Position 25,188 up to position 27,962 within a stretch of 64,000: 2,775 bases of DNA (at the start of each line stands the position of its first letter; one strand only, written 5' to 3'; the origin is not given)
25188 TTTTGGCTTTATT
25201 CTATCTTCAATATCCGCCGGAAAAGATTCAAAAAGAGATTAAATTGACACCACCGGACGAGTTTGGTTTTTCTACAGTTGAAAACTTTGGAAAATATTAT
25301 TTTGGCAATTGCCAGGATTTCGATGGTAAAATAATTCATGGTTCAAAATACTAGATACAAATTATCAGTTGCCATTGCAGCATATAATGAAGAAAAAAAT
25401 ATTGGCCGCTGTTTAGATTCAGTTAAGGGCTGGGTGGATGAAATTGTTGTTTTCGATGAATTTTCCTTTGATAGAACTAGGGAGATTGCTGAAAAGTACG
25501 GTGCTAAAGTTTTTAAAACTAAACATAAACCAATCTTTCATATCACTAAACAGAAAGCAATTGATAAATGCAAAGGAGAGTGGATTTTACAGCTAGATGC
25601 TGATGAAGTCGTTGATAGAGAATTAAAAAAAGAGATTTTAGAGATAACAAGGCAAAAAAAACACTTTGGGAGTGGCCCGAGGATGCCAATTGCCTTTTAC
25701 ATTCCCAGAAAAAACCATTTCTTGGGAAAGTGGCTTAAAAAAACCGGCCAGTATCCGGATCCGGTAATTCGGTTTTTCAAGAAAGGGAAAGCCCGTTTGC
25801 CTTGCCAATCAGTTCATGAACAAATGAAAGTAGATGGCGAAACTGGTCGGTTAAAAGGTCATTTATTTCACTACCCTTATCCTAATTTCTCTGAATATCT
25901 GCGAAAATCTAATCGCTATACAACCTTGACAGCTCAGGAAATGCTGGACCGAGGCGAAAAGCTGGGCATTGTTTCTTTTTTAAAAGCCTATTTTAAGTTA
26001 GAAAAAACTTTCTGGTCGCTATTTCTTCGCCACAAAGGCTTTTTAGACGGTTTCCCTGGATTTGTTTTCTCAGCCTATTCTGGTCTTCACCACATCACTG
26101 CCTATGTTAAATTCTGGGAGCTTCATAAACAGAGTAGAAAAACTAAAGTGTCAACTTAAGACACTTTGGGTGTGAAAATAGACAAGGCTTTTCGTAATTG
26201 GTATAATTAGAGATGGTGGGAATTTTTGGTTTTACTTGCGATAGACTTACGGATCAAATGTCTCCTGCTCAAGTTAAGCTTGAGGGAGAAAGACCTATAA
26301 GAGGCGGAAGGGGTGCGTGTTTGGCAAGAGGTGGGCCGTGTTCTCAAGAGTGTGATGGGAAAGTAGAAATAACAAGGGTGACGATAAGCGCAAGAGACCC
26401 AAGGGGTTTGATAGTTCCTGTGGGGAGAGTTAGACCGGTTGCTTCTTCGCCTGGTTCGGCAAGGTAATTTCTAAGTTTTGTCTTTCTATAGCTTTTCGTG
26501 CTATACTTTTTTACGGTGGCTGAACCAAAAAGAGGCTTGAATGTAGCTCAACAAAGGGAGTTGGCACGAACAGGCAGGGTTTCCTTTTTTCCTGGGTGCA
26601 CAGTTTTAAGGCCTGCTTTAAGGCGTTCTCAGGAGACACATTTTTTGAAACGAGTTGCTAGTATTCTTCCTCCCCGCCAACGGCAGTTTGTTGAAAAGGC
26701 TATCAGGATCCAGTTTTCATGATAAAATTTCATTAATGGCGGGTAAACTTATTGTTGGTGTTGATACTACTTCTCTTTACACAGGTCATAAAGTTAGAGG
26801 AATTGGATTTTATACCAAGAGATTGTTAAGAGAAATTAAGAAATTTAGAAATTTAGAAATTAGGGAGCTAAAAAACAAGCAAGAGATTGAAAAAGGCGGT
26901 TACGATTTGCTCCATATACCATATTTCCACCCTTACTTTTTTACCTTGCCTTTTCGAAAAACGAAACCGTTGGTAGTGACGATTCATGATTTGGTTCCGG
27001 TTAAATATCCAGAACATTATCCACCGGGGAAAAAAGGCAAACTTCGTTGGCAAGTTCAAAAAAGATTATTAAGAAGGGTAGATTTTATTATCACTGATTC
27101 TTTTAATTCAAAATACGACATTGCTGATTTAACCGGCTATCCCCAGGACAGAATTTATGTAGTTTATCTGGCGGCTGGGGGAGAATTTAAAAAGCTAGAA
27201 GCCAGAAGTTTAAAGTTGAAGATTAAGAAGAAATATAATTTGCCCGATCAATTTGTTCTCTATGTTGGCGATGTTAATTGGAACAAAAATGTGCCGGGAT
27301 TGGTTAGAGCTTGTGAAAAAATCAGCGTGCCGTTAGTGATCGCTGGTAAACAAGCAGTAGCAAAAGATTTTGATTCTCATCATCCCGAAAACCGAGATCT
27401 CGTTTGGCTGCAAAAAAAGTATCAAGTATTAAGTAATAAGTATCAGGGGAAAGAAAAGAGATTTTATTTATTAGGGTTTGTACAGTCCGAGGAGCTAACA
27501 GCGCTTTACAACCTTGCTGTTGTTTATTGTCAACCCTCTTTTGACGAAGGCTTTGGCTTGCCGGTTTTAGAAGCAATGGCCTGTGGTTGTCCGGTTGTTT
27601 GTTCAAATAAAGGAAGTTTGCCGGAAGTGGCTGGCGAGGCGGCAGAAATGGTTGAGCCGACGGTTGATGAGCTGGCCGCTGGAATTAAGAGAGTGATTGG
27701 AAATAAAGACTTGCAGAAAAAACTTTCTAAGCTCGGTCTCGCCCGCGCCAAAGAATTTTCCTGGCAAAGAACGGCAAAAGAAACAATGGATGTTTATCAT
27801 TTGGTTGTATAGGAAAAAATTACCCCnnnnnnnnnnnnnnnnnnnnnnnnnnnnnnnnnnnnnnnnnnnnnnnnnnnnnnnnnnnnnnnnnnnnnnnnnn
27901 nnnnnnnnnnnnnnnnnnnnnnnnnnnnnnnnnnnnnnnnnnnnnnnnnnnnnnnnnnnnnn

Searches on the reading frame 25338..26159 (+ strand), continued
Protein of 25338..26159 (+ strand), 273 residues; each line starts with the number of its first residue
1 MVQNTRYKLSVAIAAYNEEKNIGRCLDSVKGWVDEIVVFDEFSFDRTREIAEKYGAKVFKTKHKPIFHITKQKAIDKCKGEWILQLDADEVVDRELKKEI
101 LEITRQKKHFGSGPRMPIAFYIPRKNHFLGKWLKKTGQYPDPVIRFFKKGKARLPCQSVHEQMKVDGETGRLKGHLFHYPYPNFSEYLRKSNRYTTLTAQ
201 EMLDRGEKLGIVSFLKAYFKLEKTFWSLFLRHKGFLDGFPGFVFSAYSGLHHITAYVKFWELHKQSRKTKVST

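Call 80: list_cluster_members(proteins=[P0001, window:25338-26156:+, window:17387-17611:-, window:18841-19029:-, window:17723-18790:+])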
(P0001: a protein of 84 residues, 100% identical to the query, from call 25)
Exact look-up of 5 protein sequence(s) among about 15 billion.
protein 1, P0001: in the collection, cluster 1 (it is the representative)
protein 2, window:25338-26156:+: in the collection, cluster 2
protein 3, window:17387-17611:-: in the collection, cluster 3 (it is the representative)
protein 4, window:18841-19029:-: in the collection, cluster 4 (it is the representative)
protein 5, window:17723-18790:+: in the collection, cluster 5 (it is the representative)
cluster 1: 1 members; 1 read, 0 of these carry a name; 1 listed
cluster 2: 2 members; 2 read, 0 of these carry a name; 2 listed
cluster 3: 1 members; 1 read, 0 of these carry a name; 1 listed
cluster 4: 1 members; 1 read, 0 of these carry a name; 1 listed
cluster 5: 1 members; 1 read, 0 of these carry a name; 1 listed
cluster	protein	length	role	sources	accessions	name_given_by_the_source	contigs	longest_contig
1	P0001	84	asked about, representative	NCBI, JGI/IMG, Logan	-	-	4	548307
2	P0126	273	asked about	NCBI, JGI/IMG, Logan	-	-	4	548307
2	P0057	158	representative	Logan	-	-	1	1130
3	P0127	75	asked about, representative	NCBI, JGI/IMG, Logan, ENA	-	-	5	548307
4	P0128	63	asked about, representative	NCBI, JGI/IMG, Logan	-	-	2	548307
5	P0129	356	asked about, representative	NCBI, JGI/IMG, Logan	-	-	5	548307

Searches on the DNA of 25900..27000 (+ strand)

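Call 4: search_rna_families(source=window, start=25900, end=27000, threshold=evalue, max_evalue=10, show_alignments=5)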
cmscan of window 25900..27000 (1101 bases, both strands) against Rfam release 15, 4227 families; matches with E-value up to 10: 2.
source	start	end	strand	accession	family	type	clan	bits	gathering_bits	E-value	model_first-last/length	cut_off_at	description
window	26693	26834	-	RF00082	SraG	Gene; sRNA;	-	17.9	50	2.6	1-177/177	no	SraG RNA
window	26004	26116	-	RF00195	RsmY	Gene; sRNA;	CL00106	12.6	57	2.4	1-121/121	no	RsmY RNA family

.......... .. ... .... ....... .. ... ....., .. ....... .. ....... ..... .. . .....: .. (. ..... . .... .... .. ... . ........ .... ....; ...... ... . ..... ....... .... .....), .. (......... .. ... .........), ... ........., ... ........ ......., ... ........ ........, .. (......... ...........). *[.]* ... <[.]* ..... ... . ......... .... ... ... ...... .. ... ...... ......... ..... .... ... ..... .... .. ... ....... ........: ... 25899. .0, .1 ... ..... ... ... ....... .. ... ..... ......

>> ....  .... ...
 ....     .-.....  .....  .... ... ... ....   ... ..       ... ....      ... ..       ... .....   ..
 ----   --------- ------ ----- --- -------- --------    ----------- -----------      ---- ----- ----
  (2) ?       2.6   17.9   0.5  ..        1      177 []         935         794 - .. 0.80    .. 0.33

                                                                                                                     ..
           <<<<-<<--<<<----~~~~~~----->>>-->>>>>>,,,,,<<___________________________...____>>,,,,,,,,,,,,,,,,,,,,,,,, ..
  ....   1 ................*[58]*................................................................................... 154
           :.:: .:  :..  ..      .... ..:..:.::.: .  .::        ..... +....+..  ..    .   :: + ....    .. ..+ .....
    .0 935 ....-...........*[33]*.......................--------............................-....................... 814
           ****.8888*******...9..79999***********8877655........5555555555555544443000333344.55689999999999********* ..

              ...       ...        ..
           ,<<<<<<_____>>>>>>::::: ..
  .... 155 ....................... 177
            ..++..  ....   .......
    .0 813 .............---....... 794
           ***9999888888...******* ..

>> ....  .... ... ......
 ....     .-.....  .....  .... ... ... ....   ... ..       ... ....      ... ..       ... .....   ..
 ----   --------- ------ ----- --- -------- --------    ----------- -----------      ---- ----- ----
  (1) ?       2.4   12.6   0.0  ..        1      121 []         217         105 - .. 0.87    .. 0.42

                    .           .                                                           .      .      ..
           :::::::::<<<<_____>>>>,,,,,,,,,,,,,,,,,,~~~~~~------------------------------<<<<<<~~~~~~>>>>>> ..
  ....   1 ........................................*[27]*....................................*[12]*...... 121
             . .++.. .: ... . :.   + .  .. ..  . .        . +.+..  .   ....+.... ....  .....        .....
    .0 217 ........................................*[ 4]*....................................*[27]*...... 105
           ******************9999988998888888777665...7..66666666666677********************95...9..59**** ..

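Call 64: search_dna_similar(query=window:26140-26760:+, collection=phages, mode=distant, max_evalue=0.01)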
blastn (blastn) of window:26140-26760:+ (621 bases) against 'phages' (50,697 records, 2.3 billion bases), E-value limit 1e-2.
No match.

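Call 65: search_dna_similar(query=window:26140-26760:+, collection=plasmids, mode=distant, max_evalue=0.01)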
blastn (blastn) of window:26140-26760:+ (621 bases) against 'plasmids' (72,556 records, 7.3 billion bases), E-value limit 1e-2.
No match.

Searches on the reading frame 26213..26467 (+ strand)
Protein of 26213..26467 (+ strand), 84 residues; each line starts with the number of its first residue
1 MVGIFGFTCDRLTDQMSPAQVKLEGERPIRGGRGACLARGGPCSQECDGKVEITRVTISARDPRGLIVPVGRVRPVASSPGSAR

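Call 11: search_protein_families(library=pfam, proteins=[window:26213-26467:+], max_evalue=0.01)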
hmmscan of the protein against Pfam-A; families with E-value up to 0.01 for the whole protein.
window:26213-26467:+ (84 aa): 0 families

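Call 25: find_homologous_proteins(query=window:26213-26464:+, max_evalue=0.01)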
Query window:26213-26464:+ (84 aa): 1 proteins with E <= 0.01 among 1 candidates.
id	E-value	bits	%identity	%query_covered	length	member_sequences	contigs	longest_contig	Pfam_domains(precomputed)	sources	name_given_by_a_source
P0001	3.4e-48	179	100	100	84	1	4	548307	-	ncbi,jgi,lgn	-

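Call 35: search_protein_representatives(protein=window:26213-26464:+)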
Query: 84 residues. Proteins with E-value up to 0.001 (for the whole library): 5; up to 1e-10: 2; up to 1e-30: 1. The best 5 are listed.
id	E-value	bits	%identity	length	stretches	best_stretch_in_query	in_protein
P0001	1.1e-48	179.1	100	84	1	1-84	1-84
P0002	4.9e-16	75.0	48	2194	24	24-46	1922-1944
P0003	7.9e-05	39.2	38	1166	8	34-59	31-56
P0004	1.5e-04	38.3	33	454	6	22-73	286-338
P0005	5.7e-04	36.5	31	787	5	26-65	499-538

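Call 53: search_protein_families(library=pfam, proteins=[window:26213-26464:+], max_evalue=1)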
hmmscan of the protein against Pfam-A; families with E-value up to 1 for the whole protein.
window:26213-26464:+ (84 aa): 1 family
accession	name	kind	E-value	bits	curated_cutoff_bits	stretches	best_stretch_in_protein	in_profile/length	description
PF08091.16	Toxin_21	-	0.045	14.1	21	1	35-47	25-37/40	Spider insecticidal peptide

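Call 73: predict_structure(protein=window:26213-26464:+)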
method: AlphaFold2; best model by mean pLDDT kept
length: 84 residues; sequences in the alignment: 1
mean_pLDDT: 48.6   pTM: 0.31
mean pLDDT of the five models: 48.6, 44.2, 40.7, 39.4, 35.7
residues with pLDDT >= 90: 0; 70-90: 3; 50-70: 34; < 50: 47
segments of 3 or more residues with pLDDT < 50: 1-4, 8-12, 15-17, 26-44, 46-52, 77-84
pLDDT, mean of each block of 10 residues (from residue 1): 45 48 48 38 44 54 65 51 37
secondary structure, 60 per line:
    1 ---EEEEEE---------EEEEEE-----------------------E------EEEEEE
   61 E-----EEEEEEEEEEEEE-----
elements in order: E4-9 E19-24 E55-61 E67-79

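Call 76: search_protein_families(library=ncbifam, proteins=[window:26213-26464:+], max_evalue=1)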
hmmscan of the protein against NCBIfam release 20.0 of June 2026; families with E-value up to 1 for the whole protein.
window:26213-26464:+ (84 aa): 0 families

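Call 77: search_protein_families(library=phrogs, proteins=[window:26213-26464:+], max_evalue=1)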
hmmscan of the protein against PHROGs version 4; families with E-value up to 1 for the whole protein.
window:26213-26464:+ (84 aa): 0 families

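Call 81: find_encoding_contigs(protein=P0001, flank=1500, max_places=10)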
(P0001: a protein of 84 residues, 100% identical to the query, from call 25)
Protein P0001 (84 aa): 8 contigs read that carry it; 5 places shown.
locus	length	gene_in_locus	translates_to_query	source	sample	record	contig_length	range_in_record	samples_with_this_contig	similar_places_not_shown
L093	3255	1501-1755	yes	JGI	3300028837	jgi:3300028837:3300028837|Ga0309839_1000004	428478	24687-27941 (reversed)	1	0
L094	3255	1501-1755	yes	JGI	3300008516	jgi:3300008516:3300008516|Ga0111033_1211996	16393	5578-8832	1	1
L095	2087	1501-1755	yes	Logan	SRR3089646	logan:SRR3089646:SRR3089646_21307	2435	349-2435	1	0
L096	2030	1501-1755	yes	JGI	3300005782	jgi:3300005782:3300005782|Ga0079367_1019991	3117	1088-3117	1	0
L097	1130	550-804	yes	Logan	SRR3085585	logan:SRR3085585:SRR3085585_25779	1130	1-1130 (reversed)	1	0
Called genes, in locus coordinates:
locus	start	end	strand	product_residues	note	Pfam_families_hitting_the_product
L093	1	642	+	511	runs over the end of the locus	PF02366:PMT, PF13231:PMT_2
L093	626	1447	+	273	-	PF00535:Glycos_transf_2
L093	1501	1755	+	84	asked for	-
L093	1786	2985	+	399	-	PF13439:Glyco_transf_4, PF13579:Glyco_trans_4_4, PF00534:Glycos_transf_1, PF13692:Glyco_trans_1_4, PF13524:Glyco_trans_1_2 (weak), PF20706:GT4-conflict (weak)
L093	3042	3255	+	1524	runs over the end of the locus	PF13715:CarbopepD_reg_2 (faint), PF17210:SdrD_B (faint), PF13620:CarboxypepD_reg (weak), PF25020:TTR_TEN1-4 (faint), PF23194:NOMO_5th (faint), PF13620:CarboxypepD_reg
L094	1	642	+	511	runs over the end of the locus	PF02366:PMT, PF13231:PMT_2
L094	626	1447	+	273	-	PF00535:Glycos_transf_2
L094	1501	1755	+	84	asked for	-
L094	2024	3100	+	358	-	PF13439:Glyco_transf_4, PF13579:Glyco_trans_4_4, PF00534:Glycos_transf_1, PF13692:Glyco_trans_1_4, PF13524:Glyco_trans_1_2 (weak), PF20706:GT4-conflict (weak)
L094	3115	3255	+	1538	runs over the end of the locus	PF13715:CarbopepD_reg_2 (faint), PF17210:SdrD_B (faint), PF13620:CarboxypepD_reg (weak), PF25020:TTR_TEN1-4 (faint), PF23194:NOMO_5th (faint), PF13620:CarboxypepD_reg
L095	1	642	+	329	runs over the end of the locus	?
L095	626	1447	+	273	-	PF00535:Glycos_transf_2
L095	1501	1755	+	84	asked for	-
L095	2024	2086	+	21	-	?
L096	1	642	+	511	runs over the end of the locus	PF02366:PMT, PF13231:PMT_2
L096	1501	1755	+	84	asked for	-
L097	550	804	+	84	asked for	-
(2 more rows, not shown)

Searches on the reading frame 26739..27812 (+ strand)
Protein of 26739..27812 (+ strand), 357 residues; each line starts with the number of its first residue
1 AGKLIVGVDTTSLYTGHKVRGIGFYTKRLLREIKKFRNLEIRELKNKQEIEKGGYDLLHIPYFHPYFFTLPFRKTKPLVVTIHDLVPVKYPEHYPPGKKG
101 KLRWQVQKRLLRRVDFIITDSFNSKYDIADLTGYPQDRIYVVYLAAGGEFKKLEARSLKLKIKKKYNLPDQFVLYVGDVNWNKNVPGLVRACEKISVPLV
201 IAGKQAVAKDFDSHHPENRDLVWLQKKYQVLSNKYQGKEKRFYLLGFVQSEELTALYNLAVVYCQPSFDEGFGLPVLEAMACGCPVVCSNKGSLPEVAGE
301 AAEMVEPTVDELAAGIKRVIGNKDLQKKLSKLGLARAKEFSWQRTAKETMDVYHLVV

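Call 11: search_protein_families(library=pfam, proteins=[window:26739-27812:+], max_evalue=0.01)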
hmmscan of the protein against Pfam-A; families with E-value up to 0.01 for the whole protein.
window:26739-27812:+ (357 aa): 6 families
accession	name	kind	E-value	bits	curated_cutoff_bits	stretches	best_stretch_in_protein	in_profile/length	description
PF00534.26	Glycos_transf_1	-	1.5e-28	99.9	26.4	1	163-331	6-167/172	Glycosyl transferases group 1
PF13692.12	Glyco_trans_1_4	-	7.3e-22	78.6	27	1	173-321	4-141/142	Glycosyl transferases group 1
PF13439.12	Glyco_transf_4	-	7.1e-14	52.6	28.5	1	44-143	62-163/170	Glycosyltransferase Family 4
PF13579.12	Glyco_trans_4_4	-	4.3e-08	34.1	29.7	1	51-143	68-156/158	Glycosyl transferase 4-like domain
PF13524.12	Glyco_trans_1_2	-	2e-07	31.5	25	1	228-350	17-143/144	Glycosyl transferase-like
PF20706.3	GT4-conflict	-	5.4e-07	29.4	26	1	250-294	272-316/385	Family 4 Glycosyltransferase in conflict systems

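Call 16: find_encoding_contigs(protein=window:26739-27812:+, flank=3000, max_places=10)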
Protein window:26739-27812:+ (357 aa): no gene with exactly this product is on record in the collection.
